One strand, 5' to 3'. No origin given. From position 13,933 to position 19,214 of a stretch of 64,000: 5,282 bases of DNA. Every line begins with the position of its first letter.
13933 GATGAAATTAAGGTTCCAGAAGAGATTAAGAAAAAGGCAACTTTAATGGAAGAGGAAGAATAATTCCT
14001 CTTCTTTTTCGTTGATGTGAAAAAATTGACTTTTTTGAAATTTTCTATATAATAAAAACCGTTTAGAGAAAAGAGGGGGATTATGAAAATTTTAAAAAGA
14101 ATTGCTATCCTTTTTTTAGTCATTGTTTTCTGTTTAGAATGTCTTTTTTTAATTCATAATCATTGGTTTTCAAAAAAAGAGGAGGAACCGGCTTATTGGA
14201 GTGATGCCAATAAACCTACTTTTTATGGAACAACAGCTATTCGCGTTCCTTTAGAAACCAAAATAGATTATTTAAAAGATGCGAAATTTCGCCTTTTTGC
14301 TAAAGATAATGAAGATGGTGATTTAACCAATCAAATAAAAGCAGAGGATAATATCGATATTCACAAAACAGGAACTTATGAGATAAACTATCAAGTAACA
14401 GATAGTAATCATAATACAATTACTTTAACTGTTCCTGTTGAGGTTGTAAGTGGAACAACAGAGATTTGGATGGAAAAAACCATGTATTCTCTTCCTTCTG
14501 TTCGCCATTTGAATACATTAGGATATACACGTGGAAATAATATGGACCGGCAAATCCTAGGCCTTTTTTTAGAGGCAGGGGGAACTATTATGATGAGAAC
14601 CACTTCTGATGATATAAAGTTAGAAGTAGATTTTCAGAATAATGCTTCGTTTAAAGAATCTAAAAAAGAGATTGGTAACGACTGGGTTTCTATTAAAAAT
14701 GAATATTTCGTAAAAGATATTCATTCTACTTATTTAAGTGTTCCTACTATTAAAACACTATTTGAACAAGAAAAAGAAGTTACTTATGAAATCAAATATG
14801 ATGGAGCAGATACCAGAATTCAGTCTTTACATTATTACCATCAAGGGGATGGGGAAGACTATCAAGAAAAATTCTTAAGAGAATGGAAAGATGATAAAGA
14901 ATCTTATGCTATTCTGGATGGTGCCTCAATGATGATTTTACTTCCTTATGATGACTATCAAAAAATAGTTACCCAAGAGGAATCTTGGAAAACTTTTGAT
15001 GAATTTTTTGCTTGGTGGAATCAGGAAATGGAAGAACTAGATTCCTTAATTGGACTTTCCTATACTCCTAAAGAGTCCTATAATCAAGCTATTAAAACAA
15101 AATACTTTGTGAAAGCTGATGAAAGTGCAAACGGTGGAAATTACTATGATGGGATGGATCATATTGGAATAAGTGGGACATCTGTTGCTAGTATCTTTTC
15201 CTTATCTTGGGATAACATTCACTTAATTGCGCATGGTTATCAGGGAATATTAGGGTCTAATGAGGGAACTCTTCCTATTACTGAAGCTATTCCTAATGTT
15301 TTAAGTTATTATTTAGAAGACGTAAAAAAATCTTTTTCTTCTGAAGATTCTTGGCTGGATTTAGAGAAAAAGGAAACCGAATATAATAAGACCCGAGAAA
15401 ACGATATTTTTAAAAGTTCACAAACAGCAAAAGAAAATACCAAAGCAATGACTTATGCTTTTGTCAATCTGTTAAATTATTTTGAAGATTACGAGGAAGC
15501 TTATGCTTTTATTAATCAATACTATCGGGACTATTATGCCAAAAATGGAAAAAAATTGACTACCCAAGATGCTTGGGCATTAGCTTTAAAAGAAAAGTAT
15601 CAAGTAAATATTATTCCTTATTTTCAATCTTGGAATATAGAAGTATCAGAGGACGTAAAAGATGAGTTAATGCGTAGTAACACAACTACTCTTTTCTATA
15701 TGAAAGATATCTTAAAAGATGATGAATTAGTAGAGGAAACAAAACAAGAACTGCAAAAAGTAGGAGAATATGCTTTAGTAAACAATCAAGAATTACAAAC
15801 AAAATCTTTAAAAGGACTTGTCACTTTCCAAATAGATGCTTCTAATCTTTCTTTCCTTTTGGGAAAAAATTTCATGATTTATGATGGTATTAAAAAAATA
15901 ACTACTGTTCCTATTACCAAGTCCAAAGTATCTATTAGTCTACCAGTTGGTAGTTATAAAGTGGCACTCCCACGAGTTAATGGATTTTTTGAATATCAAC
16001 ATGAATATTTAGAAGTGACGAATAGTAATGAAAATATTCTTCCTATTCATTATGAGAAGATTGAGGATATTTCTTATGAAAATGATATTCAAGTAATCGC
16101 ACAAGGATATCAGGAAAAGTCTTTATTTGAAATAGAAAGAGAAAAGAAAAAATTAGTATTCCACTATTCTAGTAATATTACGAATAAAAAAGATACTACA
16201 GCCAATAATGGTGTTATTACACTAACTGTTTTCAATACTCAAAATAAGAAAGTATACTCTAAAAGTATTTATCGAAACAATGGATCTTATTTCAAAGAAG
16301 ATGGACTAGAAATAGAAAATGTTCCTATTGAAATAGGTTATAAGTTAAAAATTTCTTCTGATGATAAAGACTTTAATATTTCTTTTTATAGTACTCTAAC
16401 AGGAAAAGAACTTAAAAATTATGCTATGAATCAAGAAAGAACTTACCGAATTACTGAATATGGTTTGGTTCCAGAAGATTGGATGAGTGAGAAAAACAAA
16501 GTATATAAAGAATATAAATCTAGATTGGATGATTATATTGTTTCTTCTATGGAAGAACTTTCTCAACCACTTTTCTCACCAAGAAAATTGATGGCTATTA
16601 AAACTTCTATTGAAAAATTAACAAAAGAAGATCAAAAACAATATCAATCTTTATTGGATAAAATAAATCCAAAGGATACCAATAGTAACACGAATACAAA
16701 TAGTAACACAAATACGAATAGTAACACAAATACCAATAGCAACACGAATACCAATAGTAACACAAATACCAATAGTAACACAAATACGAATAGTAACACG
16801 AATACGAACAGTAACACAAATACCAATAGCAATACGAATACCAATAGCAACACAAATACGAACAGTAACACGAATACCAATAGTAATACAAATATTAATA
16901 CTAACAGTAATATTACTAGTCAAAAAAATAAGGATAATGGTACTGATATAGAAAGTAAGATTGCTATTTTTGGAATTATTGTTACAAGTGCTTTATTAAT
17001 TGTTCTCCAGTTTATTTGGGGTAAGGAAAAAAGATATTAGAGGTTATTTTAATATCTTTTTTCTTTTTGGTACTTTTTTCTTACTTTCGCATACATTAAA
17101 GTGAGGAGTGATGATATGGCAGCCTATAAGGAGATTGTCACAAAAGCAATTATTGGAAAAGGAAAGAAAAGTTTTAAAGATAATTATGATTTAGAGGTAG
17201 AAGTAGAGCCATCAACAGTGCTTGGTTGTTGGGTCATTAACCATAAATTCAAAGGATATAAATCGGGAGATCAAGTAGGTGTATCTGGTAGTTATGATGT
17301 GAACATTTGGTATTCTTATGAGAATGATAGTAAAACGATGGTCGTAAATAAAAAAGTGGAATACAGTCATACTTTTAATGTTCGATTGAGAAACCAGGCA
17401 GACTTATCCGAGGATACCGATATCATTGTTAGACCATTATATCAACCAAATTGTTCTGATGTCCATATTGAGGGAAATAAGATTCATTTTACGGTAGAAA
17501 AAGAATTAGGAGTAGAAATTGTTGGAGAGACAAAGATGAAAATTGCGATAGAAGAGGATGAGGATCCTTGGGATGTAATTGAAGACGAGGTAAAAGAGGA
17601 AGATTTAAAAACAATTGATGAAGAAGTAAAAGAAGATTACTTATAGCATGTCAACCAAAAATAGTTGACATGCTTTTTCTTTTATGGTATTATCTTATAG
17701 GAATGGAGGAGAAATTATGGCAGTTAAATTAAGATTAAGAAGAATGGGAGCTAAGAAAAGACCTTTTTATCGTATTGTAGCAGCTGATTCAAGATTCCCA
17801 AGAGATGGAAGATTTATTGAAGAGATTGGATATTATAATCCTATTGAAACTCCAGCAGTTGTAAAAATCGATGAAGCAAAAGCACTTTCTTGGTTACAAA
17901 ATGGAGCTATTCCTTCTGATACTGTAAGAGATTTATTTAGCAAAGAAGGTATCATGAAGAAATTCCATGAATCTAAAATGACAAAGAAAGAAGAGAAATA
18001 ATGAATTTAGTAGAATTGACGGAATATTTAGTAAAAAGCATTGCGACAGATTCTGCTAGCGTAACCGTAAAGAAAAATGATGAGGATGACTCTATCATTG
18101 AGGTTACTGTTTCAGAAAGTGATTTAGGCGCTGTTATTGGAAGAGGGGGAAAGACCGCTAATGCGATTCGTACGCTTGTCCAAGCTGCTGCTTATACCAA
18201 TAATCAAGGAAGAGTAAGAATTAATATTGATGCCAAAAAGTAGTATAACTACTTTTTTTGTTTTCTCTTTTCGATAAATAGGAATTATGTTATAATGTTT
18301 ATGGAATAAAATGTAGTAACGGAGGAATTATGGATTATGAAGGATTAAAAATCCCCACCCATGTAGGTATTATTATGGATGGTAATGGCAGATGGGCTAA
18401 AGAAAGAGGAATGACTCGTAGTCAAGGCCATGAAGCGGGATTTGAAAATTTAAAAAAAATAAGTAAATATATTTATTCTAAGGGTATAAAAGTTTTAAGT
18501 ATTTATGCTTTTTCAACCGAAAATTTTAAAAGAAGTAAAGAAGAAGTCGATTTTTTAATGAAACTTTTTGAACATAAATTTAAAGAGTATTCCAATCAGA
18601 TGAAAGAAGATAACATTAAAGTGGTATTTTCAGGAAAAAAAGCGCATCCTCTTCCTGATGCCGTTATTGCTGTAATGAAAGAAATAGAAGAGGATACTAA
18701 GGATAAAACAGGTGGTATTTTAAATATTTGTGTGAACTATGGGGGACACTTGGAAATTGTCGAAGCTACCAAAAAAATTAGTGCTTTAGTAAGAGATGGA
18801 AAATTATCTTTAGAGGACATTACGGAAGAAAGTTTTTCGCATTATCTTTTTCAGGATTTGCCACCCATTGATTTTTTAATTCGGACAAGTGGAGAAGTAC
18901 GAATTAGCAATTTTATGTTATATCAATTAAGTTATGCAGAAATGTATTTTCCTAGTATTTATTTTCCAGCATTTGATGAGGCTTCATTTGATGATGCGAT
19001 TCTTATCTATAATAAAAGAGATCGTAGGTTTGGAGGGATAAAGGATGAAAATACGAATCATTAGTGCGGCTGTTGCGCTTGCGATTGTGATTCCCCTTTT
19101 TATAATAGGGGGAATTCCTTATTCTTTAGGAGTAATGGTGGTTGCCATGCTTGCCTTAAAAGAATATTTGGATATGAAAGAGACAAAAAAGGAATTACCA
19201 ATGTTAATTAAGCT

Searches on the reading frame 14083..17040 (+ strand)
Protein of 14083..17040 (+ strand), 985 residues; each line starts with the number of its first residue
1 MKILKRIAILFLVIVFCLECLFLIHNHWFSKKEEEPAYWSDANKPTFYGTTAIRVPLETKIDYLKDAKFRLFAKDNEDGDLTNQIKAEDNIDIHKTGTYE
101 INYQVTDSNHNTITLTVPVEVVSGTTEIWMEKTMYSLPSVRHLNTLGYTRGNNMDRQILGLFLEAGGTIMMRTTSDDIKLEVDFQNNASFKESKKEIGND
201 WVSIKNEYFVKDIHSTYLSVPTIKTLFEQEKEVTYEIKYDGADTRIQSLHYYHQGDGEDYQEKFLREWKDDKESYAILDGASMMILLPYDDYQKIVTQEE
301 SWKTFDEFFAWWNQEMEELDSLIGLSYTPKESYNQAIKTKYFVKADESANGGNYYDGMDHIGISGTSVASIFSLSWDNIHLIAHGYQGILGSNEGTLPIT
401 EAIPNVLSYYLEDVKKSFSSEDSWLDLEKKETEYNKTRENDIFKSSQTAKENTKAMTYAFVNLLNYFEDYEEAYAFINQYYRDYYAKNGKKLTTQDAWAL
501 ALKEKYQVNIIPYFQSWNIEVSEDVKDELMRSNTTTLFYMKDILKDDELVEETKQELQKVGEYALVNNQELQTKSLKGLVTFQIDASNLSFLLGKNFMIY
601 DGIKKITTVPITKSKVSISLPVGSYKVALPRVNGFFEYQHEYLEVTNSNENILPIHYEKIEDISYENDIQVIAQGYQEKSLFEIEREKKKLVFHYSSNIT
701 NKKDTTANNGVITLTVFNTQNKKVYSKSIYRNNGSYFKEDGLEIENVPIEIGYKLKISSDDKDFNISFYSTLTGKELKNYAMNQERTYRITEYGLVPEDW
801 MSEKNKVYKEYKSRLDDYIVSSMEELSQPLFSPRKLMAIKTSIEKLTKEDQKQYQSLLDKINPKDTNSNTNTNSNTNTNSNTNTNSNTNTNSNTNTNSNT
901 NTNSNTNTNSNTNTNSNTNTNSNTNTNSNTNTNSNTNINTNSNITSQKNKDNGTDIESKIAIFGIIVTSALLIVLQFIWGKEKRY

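Call 45: search_protein_families(library=ncbifam, max_evalue=1e-10, proteins=[window:14083-17040:+])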
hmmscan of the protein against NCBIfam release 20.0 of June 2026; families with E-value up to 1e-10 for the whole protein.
window:14083-17040:+ (985 aa): 0 families

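Call 46: search_protein_families(library=pfam, max_evalue=0.00001, proteins=[window:14083-17040:+])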
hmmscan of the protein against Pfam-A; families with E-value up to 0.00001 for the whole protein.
window:14083-17040:+ (985 aa): 1 family
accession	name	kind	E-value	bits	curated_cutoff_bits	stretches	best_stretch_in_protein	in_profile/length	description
PF16403.11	Bact_surface_Ig-like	-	1.7e-09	38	27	1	73-121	24-71/71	Bacterial surface protein, Ig-like domain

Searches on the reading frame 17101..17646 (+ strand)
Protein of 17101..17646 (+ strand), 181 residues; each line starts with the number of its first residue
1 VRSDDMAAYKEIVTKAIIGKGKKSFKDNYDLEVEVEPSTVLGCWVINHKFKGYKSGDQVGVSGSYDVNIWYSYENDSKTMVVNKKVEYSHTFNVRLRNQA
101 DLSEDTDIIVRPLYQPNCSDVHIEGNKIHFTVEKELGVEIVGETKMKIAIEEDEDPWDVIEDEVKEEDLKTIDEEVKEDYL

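Call 64: search_protein_families(library=pfam, max_evalue=0.00001, proteins=[window:17101-17646:+])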
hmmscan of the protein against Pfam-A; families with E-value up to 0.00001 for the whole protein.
window:17101-17646:+ (181 aa): 1 family
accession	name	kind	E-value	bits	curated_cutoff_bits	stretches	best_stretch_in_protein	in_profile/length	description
PF10628.14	CotE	-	5.5e-50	169.8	25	1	9-176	2-174/177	Outer spore coat protein E (CotE)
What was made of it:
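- Checked: The host being a spore former is supported by a CotE gene at 17101-17646 (Pfam 5.5e-50, call 64).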

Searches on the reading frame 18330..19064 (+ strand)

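Call 64: search_protein_families(library=pfam, max_evalue=0.00001, proteins=[window:18330-19064:+])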
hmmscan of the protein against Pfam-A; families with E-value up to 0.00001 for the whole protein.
window:18330-19064:+ (244 aa): 1 family
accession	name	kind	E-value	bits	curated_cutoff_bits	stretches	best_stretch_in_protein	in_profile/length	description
PF01255.24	Prenyltransf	-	4.4e-76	255.7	27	1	15-235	1-219/219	Putative undecaprenyl diphosphate synthase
